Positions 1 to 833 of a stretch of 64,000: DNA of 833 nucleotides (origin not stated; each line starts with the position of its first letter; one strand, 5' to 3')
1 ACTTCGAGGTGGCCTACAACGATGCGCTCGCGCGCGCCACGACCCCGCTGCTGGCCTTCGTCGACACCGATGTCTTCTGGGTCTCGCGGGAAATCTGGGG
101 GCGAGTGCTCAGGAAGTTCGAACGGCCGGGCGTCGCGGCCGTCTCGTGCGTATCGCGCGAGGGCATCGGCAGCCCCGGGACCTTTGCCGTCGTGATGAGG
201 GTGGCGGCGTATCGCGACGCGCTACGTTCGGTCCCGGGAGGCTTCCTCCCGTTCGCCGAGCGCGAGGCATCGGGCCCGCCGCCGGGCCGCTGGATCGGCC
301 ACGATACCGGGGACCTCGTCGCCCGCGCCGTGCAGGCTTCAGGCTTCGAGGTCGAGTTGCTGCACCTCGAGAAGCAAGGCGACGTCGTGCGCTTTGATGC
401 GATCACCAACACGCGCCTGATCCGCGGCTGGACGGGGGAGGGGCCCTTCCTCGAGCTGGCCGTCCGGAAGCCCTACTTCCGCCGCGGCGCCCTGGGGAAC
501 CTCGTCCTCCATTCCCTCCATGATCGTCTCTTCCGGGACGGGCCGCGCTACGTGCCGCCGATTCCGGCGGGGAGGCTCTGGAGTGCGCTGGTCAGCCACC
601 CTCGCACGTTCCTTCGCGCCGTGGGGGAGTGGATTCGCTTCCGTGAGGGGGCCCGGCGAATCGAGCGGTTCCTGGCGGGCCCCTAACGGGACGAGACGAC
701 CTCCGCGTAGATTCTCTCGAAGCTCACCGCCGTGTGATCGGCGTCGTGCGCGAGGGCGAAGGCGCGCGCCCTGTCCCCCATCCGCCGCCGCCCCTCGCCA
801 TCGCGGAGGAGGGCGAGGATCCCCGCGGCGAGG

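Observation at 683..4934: Glycosyltransferase / methyltransferase / amidohydrolase block packed against the rSAM operon with no terminator space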

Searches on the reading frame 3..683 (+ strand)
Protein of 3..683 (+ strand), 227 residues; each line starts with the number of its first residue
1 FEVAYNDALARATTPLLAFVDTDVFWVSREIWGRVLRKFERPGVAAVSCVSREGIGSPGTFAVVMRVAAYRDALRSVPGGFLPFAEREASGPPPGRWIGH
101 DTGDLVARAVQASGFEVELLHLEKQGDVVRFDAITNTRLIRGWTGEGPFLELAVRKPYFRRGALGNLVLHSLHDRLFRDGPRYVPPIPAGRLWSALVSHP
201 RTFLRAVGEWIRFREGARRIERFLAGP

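Call 7: search_protein_families(library=pfam, proteins=[window:3-683:+], max_evalue=0.01)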
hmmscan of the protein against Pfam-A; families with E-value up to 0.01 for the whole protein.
window:3-683:+ (227 aa): 1 family
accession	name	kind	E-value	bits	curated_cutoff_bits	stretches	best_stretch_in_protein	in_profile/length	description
PF00535.33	Glycos_transf_2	-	0.0035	17.7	23.3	1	3-60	68-124/168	Glycosyl transferase family 2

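Call 8: search_protein_families(library=ncbifam, proteins=[window:3-683:+], max_evalue=0.01)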
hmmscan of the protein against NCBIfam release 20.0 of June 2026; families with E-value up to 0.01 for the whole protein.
window:3-683:+ (227 aa): 1 family
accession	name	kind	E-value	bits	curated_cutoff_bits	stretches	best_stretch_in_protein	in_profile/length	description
TIGR03965.1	mycofact_glyco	equivalog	0.004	16.1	280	1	4-48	145-188/467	mycofactocin biosynthesis glycosyltransferase MftF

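Call 44: find_homologous_proteins(query=window:3-683:+, max_evalue=0.00001)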
Query window:3-683:+ (227 aa): 81 proteins with E <= 0.00001 among 1764 candidates.
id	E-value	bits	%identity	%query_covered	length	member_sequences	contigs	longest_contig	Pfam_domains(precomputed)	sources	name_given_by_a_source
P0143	5.6e-94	332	66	99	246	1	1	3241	-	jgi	jgi:hypothetical protein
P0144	4.1e-87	309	83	72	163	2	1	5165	-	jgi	jgi:hypothetical protein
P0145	2.4e-83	297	61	100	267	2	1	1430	PF00535.33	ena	-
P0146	1.8e-82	294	63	91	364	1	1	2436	PF00535.33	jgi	jgi:hypothetical protein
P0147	2.4e-82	294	61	99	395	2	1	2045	-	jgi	jgi:hypothetical protein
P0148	4.5e-78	280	60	100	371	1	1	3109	-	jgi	jgi:hypothetical protein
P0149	4.1e-77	277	60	95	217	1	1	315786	-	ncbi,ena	-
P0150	1.1e-75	272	58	100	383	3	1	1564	-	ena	-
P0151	2.0e-71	258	58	93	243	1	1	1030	-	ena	-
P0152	4.5e-65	237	59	85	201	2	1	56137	-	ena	-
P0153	4.1e-64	234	52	100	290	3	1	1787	PF00535.33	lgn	-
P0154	6.0e-63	230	54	99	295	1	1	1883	PF00535.33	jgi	jgi:hypothetical protein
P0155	6.8e-63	230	51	99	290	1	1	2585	PF00535.33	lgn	-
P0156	1.2e-62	229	54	99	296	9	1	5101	-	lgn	-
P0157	2.5e-62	228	54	99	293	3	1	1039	-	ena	-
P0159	6.6e-62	227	54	99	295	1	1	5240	PF00535.33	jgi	jgi:hypothetical protein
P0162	1.2e-61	226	53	99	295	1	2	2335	PF00535.33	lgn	-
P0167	7.7e-61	223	52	99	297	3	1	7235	PF00535.33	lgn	-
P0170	8.7e-60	220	51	99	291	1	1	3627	PF00535.33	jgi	jgi:hypothetical protein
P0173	2.8e-59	218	50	99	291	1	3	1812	PF00535.33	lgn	-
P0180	7.4e-57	210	50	100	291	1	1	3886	PF00535.33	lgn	-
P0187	2.1e-54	202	48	99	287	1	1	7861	PF00535.33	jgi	jgi:hypothetical protein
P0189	4.2e-54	201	49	98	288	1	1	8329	PF00535.33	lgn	-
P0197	1.1e-51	193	46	100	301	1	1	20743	PF00535.33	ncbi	-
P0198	2.9e-51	192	47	100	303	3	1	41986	PF00535.33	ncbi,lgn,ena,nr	ncbi:MAG TPA: glycosyltransferase [Thermoanaerobaculia bacterium]|nr:glycosyltransferase [Thermoanae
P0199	4.6e-51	191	51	89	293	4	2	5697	PF00535.33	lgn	-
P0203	3.4e-49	185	47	99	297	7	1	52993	PF00535.33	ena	-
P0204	1.6e-48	183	46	99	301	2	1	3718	PF00535.33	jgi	jgi:hypothetical protein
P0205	1.6e-48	183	46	100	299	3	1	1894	PF00535.33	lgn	-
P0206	2.8e-48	182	51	81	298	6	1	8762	PF00535.33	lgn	-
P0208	6.5e-47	178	49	84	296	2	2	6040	PF00535.33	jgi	jgi:hypothetical protein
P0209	1.2e-46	177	45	97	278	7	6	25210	PF00535.33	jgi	jgi:hypothetical protein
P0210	1.3e-46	177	49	82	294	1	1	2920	PF00535.33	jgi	jgi:glycosyltransferase involved in cell wall biosynthesis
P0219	3.0e-42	163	42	100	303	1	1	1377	PF00535.33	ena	-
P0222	1.9e-34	137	55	58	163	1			PF00535.33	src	-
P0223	8.3e-22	96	55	43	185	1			PF00535.33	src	-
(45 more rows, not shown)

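Call 45: find_encoding_contigs(protein=P0198, flank=10000, max_places=1)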
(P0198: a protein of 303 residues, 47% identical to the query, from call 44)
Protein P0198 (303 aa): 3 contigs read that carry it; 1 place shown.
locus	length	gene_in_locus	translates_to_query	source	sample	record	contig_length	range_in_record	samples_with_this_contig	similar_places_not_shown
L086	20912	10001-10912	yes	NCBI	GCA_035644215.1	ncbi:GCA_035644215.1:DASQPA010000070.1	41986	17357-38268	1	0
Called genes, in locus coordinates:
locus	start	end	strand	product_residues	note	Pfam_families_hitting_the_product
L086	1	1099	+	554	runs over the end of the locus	PF05359:DUF748, PF13116:YhdP (faint), PF05359:DUF748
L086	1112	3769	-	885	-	PF12704:MacB_PCD, PF02687:FtsX, PF12704:MacB_PCD, PF02687:FtsX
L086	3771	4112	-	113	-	PF03551:PadR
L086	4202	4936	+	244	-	PF02517:Rce1-like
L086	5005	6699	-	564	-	-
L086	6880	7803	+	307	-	PF00535:Glycos_transf_2, PF10111:Glyco_tranf_2_2, PF13641:Glyco_tranf_2_3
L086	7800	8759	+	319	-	-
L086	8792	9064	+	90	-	-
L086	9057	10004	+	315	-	-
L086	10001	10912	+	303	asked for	PF00535:Glycos_transf_2 (weak)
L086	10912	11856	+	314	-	-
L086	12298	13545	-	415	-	PF13175:AAA_15 (weak), PF13304:AAA_21, PF13175:AAA_15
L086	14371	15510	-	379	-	PF13439:Glyco_transf_4 (weak), PF20706:GT4-conflict, PF00534:Glycos_transf_1, PF13692:Glyco_trans_1_4, PF13524:Glyco_trans_1_2 (weak)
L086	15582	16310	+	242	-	PF05175:MTS, PF13489:Methyltransf_23 (weak), PF06325:PrmA, PF13649:Methyltransf_25, PF13847:Methyltransf_31, PF08241:Methyltransf_11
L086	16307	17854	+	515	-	PF02310:B12-binding, PF04055:Radical_SAM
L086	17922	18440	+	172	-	PF07452:CHRD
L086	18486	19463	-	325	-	PF01209:Ubie_methyltran (weak), PF13489:Methyltransf_23, PF08241:Methyltransf_11, PF13649:Methyltransf_25, PF13847:Methyltransf_31 (weak)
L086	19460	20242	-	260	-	PF05958:tRNA_U5-meth_tr (weak), PF02353:CMAS (weak), PF13489:Methyltransf_23, PF13847:Methyltransf_31, PF08241:Methyltransf_11, PF08242:Methyltransf_12, PF13649:Methyltransf_25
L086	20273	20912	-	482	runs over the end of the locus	PF02310:B12-binding, PF04055:Radical_SAM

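Call 46: find_encoding_contigs(protein=P0149, flank=10000, max_places=1)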
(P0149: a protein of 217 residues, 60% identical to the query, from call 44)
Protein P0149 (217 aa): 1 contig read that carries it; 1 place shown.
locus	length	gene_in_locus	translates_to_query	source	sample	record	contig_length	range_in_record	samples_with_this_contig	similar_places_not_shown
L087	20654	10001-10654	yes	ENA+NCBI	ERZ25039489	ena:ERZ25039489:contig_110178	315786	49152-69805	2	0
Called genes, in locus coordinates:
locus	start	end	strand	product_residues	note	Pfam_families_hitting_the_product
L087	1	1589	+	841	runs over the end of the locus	PF10101:DUF2339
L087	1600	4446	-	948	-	-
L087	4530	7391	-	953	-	-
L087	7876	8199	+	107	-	-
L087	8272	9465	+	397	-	PF14907:NTP_transf_5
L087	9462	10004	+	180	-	-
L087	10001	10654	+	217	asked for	-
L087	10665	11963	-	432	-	PF13472:Lipase_GDSL_2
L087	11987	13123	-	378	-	PF13439:Glyco_transf_4, PF13477:Glyco_trans_4_2 (weak), PF13579:Glyco_trans_4_4, PF20706:GT4-conflict, PF00534:Glycos_transf_1, PF13692:Glyco_trans_1_4, PF13524:Glyco_trans_1_2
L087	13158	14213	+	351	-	PF01075:Glyco_transf_9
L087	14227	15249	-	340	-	-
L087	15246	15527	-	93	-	-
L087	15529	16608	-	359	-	PF01979:Amidohydro_1 (weak)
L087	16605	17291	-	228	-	PF13489:Methyltransf_23, PF13847:Methyltransf_31 (weak), PF08241:Methyltransf_11, PF08242:Methyltransf_12 (faint), PF13649:Methyltransf_25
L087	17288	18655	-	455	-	PF02310:B12-binding, PF04055:Radical_SAM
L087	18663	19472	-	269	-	PF13489:Methyltransf_23, PF13847:Methyltransf_31, PF08241:Methyltransf_11, PF08242:Methyltransf_12 (weak), PF13649:Methyltransf_25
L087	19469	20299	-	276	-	PF08241:Methyltransf_11 (weak), PF08242:Methyltransf_12 (weak), PF13649:Methyltransf_25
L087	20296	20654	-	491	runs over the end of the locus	PF02310:B12-binding, PF04055:Radical_SAM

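Call 64: search_protein_families(library=pfam, proteins=[L086:7800-8756:+, L086:9057-10001:+, L087:7876-8196:+], max_evalue=0.01)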
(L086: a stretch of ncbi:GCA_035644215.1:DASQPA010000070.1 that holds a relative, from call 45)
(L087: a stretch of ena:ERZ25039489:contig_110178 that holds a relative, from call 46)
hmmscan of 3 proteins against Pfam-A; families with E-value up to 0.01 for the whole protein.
L086:7800-8756:+ (319 aa): 0 families

L086:9057-10001:+ (315 aa): 0 families

L087:7876-8196:+ (107 aa): 1 family
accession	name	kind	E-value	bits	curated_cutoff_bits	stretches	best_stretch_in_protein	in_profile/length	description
PF12779.12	WXXGXW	-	2.3e-08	34.4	18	1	53-77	1-25/26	WXXGXW repeat (2 copies)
